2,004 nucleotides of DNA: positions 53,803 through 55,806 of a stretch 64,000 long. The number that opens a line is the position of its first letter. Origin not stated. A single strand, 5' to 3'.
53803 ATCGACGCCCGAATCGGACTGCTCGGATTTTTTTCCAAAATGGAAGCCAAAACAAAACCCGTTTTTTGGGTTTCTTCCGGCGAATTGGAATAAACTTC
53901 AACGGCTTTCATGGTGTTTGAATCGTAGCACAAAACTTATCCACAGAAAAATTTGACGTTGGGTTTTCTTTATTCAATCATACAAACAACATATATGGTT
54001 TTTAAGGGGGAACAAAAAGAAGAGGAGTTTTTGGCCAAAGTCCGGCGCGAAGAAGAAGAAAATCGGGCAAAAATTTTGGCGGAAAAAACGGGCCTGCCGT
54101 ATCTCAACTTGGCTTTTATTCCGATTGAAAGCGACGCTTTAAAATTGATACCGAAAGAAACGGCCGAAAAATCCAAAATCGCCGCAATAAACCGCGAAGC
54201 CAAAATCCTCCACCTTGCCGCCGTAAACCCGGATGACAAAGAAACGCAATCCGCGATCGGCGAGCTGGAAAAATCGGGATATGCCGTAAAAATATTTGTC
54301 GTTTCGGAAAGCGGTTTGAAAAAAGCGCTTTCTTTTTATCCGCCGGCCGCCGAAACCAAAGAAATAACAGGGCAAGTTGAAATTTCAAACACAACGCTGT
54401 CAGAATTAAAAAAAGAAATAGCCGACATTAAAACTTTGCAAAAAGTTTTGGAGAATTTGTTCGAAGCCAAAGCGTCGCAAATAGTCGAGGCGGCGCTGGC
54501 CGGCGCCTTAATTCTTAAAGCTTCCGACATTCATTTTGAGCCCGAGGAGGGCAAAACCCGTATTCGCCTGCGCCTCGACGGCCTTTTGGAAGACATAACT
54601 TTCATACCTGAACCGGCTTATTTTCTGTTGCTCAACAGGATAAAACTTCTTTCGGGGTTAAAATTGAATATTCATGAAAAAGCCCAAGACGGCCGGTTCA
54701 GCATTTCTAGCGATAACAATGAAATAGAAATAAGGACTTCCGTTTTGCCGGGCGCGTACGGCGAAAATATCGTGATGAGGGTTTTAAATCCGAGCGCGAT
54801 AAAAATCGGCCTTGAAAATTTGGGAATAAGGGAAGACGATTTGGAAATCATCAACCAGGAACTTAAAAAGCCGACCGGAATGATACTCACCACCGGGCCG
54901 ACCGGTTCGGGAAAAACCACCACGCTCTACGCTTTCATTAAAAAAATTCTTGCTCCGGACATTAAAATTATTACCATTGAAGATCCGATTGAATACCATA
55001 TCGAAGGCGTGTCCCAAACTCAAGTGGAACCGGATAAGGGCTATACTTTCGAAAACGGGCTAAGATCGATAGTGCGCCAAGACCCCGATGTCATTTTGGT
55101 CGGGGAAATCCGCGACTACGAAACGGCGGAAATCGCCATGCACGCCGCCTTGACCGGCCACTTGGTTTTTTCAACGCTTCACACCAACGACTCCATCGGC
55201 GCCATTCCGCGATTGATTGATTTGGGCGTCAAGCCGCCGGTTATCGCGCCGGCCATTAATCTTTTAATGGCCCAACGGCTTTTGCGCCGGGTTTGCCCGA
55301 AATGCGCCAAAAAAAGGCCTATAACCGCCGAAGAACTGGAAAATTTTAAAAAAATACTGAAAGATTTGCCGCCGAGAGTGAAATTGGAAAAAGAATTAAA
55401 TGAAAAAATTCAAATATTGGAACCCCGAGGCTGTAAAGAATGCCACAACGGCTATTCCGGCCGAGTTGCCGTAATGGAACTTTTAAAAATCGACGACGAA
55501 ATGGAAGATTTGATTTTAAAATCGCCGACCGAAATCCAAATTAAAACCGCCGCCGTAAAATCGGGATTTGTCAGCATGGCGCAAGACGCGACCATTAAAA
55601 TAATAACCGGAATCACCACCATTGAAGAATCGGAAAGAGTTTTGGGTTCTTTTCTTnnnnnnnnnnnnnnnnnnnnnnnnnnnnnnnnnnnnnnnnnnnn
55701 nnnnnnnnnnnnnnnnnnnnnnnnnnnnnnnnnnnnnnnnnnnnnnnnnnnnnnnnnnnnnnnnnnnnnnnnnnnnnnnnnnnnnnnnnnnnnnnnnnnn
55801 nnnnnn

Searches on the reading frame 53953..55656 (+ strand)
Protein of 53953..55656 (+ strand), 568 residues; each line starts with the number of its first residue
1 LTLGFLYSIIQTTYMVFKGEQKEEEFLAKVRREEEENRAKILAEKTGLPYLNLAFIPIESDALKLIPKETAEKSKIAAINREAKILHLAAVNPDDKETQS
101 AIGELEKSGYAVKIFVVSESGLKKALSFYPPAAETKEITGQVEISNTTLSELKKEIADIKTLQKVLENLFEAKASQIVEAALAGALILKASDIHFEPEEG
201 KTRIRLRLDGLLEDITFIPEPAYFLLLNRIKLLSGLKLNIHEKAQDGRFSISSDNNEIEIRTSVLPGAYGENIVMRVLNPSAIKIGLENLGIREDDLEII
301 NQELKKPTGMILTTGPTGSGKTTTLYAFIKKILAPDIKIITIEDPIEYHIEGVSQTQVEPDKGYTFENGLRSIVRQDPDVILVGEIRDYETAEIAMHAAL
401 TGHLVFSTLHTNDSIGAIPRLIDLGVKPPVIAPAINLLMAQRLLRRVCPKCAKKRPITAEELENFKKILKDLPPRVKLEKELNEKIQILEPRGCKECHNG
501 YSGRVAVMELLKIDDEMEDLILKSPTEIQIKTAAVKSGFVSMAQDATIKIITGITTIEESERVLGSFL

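Call 67: search_protein_families(library=pfam, proteins=[window:53953-55656:+])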
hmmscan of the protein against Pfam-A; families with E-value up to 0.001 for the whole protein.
window:53953-55656:+ (568 aa): 3 families
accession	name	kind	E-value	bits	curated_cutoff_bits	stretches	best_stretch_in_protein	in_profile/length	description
PF00437.27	T2SSE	-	7.8e-113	377.3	24.9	1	175-561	9-369/370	Type II/IV secretion system protein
PF05157.20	MshEN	-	2.3e-08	34.3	23.1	1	47-127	2-81/90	MshEN domain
PF25199.1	nSTAND_NTPase5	-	0.00021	21.6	34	1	303-353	36-87/145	Novel STAND NTPase 5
